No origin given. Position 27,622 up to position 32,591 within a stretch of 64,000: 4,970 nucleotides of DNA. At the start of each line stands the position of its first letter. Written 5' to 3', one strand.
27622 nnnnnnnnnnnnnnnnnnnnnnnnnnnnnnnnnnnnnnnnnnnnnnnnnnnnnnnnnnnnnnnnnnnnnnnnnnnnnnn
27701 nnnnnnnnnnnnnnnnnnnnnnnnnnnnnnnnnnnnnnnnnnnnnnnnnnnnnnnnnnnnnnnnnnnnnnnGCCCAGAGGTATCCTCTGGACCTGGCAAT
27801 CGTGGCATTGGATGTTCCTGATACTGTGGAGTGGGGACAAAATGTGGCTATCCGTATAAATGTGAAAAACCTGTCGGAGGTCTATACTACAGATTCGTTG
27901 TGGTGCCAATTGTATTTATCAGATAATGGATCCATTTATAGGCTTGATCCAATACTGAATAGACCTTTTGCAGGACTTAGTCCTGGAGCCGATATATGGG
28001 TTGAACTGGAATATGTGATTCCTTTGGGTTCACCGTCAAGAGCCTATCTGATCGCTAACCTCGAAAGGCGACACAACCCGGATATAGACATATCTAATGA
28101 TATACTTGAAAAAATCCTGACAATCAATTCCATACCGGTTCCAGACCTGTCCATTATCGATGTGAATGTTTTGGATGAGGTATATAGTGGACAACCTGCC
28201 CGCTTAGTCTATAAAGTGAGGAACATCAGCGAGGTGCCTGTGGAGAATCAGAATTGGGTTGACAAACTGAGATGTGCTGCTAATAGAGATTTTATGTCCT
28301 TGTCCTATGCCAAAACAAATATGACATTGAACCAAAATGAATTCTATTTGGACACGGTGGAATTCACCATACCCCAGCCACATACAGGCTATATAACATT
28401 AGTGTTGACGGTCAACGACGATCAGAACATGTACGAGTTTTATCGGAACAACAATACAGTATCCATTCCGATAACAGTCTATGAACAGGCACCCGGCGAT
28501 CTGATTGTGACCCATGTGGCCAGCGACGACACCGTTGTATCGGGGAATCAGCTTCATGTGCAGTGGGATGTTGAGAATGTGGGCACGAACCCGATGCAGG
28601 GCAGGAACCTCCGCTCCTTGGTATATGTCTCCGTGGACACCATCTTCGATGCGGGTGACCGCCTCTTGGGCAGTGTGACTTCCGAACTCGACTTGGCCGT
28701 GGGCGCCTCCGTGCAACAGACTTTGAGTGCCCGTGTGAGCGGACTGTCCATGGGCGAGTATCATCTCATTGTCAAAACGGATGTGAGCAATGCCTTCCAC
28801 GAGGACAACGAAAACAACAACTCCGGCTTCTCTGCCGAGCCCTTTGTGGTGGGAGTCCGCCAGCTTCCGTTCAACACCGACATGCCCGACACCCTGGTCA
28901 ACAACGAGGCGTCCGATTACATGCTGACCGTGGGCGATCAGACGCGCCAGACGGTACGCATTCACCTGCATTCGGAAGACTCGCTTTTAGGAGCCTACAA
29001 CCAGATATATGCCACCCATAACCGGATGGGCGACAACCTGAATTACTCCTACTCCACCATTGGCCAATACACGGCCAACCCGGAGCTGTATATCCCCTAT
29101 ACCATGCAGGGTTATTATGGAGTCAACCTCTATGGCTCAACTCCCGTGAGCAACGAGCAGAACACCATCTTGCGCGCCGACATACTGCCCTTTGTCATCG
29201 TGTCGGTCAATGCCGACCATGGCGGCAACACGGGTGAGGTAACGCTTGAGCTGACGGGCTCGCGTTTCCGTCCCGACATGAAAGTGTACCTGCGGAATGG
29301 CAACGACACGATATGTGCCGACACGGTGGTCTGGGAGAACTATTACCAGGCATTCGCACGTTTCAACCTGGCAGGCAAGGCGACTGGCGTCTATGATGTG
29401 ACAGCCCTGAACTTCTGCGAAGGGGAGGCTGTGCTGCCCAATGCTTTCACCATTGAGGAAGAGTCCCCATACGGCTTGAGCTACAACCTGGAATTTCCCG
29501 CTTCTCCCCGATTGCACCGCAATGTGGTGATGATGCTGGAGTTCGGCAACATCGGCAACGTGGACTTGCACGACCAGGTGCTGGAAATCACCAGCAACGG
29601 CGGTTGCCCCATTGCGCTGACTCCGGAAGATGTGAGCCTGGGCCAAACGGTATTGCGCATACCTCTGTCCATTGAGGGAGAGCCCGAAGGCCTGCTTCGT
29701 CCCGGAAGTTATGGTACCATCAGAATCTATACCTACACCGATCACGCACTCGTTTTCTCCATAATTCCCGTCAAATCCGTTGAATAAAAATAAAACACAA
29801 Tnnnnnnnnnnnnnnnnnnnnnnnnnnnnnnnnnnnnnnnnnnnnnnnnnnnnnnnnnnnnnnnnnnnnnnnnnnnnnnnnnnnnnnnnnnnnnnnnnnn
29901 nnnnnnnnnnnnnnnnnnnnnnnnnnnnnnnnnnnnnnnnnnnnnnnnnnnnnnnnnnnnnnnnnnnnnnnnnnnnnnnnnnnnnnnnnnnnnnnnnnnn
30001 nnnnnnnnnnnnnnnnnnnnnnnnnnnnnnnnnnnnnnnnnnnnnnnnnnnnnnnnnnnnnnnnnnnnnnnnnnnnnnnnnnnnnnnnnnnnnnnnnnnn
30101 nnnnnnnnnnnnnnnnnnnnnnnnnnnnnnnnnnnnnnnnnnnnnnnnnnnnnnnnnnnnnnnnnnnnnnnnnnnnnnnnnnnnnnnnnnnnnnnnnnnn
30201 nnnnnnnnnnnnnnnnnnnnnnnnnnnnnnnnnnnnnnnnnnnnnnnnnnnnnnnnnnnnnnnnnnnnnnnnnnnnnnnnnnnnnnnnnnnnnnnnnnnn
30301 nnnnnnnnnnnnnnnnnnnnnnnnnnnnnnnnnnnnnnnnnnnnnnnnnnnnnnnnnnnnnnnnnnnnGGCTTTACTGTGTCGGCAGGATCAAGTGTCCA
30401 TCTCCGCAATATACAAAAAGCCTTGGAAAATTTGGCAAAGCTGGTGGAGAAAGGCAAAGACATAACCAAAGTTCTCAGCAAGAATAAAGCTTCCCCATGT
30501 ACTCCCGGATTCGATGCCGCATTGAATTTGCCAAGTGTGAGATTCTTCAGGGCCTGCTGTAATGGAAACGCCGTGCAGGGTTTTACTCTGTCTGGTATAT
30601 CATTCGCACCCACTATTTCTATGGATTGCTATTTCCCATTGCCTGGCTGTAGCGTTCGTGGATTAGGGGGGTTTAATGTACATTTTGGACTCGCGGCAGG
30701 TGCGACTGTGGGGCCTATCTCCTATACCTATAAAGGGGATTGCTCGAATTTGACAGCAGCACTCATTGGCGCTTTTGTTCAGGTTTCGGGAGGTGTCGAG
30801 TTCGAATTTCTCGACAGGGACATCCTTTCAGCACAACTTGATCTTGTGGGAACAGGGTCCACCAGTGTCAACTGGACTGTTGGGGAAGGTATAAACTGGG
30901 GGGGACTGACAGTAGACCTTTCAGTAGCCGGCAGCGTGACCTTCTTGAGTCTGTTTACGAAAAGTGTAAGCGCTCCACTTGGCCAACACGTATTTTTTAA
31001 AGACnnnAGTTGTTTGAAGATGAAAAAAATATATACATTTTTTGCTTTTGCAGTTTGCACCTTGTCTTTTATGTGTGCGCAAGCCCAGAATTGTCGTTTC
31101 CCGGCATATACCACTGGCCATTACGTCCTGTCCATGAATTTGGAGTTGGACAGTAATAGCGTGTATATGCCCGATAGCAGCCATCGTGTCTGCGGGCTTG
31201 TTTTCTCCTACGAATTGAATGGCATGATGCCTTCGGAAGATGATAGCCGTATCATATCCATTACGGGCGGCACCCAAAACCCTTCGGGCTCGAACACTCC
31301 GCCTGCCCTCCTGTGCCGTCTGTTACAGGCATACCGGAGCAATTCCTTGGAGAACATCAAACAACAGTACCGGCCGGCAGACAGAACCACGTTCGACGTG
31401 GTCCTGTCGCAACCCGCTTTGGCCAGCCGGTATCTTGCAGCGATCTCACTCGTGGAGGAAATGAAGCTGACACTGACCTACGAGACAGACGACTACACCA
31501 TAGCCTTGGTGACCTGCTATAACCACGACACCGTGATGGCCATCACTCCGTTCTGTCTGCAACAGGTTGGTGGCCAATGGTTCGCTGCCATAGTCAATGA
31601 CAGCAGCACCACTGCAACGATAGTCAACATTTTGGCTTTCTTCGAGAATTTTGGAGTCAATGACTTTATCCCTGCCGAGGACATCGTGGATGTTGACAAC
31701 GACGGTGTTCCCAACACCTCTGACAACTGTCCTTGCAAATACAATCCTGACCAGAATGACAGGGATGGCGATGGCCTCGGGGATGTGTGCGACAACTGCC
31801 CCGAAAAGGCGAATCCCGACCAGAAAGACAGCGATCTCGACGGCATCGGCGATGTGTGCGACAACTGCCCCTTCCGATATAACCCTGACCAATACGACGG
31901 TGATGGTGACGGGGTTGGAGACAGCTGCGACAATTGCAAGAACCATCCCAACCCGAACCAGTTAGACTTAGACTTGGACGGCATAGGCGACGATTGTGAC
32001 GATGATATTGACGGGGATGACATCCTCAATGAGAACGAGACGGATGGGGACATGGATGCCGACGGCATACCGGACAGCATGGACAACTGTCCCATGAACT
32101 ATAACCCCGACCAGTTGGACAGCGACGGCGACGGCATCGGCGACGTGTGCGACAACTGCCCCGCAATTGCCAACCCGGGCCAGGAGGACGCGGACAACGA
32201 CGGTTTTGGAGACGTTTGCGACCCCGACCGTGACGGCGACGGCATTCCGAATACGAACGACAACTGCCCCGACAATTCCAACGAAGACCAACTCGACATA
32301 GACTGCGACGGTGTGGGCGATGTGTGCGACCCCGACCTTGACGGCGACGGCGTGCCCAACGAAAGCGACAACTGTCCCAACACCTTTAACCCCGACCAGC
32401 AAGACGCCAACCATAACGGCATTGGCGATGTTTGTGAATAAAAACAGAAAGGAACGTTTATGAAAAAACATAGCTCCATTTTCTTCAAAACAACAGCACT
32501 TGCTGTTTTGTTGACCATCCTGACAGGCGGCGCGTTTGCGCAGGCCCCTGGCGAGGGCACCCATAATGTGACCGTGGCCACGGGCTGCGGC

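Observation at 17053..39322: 22-kb four-gene operon of giant surface proteins wedged between a tRNA and the conserved bamD block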

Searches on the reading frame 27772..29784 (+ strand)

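Call 81: search_protein_families(library=pfam, proteins=[window:27772-29784:+], max_evalue=0.01)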
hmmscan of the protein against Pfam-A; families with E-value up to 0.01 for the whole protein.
window:27772-29784:+ (671 aa): 1 family
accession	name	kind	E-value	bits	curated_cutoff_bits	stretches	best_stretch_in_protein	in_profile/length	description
PF07705.17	CARDB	-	4.9e-12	46.4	22.7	1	243-350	3-97/101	CARDB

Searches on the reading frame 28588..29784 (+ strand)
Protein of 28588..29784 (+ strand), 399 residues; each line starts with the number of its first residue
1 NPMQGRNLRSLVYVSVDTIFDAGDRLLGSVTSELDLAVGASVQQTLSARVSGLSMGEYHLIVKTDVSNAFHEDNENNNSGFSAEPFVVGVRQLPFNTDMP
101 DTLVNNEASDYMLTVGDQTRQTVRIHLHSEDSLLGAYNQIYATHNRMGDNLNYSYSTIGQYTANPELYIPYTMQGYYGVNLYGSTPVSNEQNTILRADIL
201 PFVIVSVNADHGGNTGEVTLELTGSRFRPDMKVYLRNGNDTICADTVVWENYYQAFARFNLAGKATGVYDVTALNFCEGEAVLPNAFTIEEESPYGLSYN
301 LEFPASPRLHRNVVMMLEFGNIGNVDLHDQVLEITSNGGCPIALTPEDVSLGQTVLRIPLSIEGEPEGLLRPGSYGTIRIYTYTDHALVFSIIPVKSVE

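Call 44: search_solved_structures(query=window:28588-29784:+, max_evalue=1)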
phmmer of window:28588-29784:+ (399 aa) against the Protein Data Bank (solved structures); distinct sequences matched with E-value up to 1: 2.
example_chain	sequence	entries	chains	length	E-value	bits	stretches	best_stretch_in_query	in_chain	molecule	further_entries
5db4_A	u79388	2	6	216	0.053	15.9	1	198-287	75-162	Nicotinate-nucleotide adenylyltransferase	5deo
4ymi_A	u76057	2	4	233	0.062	15.7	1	197-286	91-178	Probable nicotinate-nucleotide adenylyltransferase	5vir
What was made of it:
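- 28585..29784 (+): Cassette-defining C-terminal module of gene 1, the last ~400 aa. By sequence pattern it reads as a last CARDB, a PPC-like sandwich, an IPT/TIG-like domain and a terminal CARDB-like sandwich. It holds one invariant Cys ('NFCEGE'). It has no PDB sequence relative (call 44).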

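Call 47: find_homologous_proteins(query=window:28795-29784:+)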
Query window:28795-29784:+ (330 aa): 21 proteins with E <= 0.001 among 1089 candidates.
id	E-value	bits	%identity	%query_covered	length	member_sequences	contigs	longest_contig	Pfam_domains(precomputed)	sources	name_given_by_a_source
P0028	2.4e-146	505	70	99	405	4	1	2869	-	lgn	-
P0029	9.5e-138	477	69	93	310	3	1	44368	-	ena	-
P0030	5.2e-137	475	66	99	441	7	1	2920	-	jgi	jgi:hypothetical protein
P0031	1.0e-125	437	67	93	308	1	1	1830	-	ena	-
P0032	3.6e-120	419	59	99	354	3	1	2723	-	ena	-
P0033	1.5e-113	397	69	78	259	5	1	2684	-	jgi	jgi:hypothetical protein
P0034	9.0e-113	395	57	98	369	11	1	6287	-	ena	-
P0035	8.8e-107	375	59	90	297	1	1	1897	-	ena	-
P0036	4.8e-106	373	71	70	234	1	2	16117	-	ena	-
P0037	3.1e-94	334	49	99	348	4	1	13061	-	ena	-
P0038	4.7e-94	333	59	78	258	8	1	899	-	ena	-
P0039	7.4e-93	329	68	66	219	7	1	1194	-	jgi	jgi:hypothetical protein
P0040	3.0e-91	324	71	62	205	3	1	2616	-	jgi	jgi:hypothetical protein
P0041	3.4e-90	321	70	62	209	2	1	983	-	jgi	jgi:hypothetical protein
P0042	9.2e-86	306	73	56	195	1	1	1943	-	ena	-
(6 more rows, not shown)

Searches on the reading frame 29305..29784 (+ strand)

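Call 91: search_protein_families(library=ncbifam, proteins=[window:29305-29784:+], max_evalue=10)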
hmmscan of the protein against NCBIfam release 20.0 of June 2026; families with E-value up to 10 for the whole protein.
seq(160 aa): 1 family
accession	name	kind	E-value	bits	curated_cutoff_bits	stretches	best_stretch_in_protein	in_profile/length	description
NF046073.1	UpsA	equivalog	0.0004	20.5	130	1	74-154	56-131/136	pilin subunit UpsA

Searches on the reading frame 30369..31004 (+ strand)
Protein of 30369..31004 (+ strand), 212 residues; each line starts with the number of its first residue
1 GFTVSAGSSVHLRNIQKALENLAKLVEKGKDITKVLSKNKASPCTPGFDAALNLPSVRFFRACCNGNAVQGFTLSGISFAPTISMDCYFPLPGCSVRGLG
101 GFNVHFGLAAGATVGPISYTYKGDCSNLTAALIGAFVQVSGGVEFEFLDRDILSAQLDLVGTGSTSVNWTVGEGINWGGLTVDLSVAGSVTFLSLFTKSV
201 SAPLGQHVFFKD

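Call 53: predict_structure(alignment_id=A3)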
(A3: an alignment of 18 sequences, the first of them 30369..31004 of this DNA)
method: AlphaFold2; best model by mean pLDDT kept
length: 212 residues; sequences in the alignment: 18
mean_pLDDT: 82.2   pTM: 0.65
mean pLDDT of the five models: 82.2, 80.0, 79.9, 78.6, 75.4
residues with pLDDT >= 90: 63; 70-90: 123; 50-70: 15; < 50: 11
segments of 3 or more residues with pLDDT < 50: 1-11
pLDDT, mean of each block of 10 residues (from residue 1): 36 64 74 73 83 86 88 87 90 72 92 85 80 89 88 91 88 84 94 89 94 71
secondary structure, 60 per line:
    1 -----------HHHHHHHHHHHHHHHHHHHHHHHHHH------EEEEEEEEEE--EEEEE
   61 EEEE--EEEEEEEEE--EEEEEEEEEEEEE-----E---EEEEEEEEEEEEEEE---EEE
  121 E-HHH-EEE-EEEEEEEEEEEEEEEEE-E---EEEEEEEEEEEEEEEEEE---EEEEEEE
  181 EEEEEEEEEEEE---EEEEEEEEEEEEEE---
elements in order: H12-37 E44-53 E56-64 E67-75 E78-90 E100-114 E118-121 E127-129 E131-147 E153-170 E174-192 E196-209

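Call 57: fold_search(model_id=the predicted structure, library=pdb)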
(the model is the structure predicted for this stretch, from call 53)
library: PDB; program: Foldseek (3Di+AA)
matches with E <= 10: 412; with E <= 0.001: 0
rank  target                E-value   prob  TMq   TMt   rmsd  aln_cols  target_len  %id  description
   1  8b0f_E                1.1e-01  0.08  0.12  0.06  34.6       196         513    7  CryoEM structure of C5b8-CD59 (released 2023-02-22)
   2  9fzc_A                1.3e-01  0.87  0.32  0.37   7.7       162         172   14  Structure of OmpA-short in complex with nanobody Nb01 (released 2024-07-17)
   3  3qra                  1.7e-01  0.13  0.14  0.17  17.9       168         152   11  The crystal structure of Ail, the attachment invasion locus protein of Yersinia pestis (released 2011-11-23)
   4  6sb5_A                1.8e-01  0.03  0.08  0.04  39.5       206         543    8  CryoEM structure of murine perforin-2 ectodomain in a pore form (released 2020-02-05)
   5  6vfe_A                2.2e-01  0.08  0.13  0.12  27.0       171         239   10  Gasdermin D pore (released 2021-04-21)
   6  8jyw_A                3.0e-01  0.03  0.10  0.09  28.5       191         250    7  Cryo-EM structure of the gasdermin pore from Trichoplax adhaerens (released 2024-05-01)
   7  8b0g_D                3.0e-01  0.02  0.09  0.05  39.5       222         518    6  2C9, C5b9-CD59 structure (released 2023-02-22)
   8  5o65_C                3.3e-01  0.21  0.25  0.20  14.6       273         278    6  Crystal Structure of the Pseudomonas functional amyloid secretion protein FapF (released 2017-08-23)
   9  9hae_C                3.3e-01  0.12  0.17  0.19  22.6       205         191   10  Dust mite allergen Der f 7 with computationally designed DerF7_b2 binder (released 2024-12-18)
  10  6i97_A                3.6e-01  0.82  0.38  0.13   8.5       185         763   11  Structure of the ferrioxamine B transporter FoxA from Pseudomonas aeruginosa in complex with ferrioxamine B and a C-te (released 2019-08-28)
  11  9a31_MODEL_1_A        3.6e-01  0.77  0.37  0.14   8.1       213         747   10  Model of E. coli fhuA by in-cell photo-crosslinking MS and deep learning (released 2023-02-24)
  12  5o68_E                3.6e-01  0.21  0.25  0.20  15.7       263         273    9  Crystal Structure of the Pseudomonas functional amyloid secretion protein FapF - R157A mutant (released 2017-08-23)
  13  8a1d_A                3.6e-01  0.04  0.11  0.05  38.6       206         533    8  Structure of murine perforin-2 (Mpeg1) pore in ring form (released 2022-07-20)
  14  9do6_C                3.6e-01  0.03  0.10  0.06  38.7       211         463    6  Membrane-spanning OlyA/PlyB pore complex focused refinement (released 2025-09-24)
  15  9nh1_B                3.8e-01  0.12  0.16  0.14  20.6       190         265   12  In situ cryo-EM structure of porin I of the Legionella Dot/Icm T4SS machine (released 2025-09-17)
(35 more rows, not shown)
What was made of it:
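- On PorP/SprF-family T9SS shuttle or carrier (gene 2): The best Foldseek neighbours are the OmpA transmembrane domain and other barrels, but E >= 0.1 and TM <= 0.42 (call 57).
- The weak Foldseek list is dominated by OmpA, Ail, OpcA, FapF, NalP and MACPF/gasdermin pore forms (call 57).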

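Call 84: search_solved_structures(query=A3, max_evalue=10)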
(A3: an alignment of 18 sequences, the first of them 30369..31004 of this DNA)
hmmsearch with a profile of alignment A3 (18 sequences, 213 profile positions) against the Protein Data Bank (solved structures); distinct sequences matched with E-value up to 10: 0.

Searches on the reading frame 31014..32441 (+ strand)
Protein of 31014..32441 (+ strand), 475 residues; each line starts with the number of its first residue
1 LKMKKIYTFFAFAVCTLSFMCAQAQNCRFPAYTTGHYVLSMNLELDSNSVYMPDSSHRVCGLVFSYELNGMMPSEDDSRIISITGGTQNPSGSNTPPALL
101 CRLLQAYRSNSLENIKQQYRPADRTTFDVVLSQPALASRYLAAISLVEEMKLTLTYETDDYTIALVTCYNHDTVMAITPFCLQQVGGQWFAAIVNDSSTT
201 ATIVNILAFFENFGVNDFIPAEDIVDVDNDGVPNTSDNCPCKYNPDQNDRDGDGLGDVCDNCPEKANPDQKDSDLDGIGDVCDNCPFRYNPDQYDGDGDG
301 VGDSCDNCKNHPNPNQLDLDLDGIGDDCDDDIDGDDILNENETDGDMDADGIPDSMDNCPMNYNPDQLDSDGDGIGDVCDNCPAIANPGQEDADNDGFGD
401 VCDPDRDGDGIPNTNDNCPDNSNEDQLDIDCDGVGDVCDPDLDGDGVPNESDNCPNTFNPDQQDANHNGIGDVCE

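Call 4: search_protein_families(library=pfam, proteins=[window:31014-32441:+], max_evalue=0.01)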
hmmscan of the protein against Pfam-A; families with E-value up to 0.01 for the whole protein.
window:31014-32441:+ (475 aa): 1 family
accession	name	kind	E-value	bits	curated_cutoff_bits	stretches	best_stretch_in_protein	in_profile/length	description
PF02412.23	TSP_3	-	9.3e-55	182.5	25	7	391-426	1-36/36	Thrombospondin type 3 repeat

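Call 5: search_protein_families(library=ncbifam, proteins=[window:31014-32441:+], max_evalue=0.01)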
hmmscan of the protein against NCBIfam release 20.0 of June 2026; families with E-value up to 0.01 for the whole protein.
window:31014-32441:+ (475 aa): 2 families
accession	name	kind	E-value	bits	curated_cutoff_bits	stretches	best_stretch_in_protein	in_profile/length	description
NF047638.1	throspo3_MtsC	equivalog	4.7e-72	243.2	350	3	345-469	65-189/428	cell-cell cohesion MYXO-CTERM protein MtsC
NF045500.1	Omp28_seleno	equivalog_domain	2.1e-48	165.6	200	8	224-263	271-311/377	Omp28-related selenoprotein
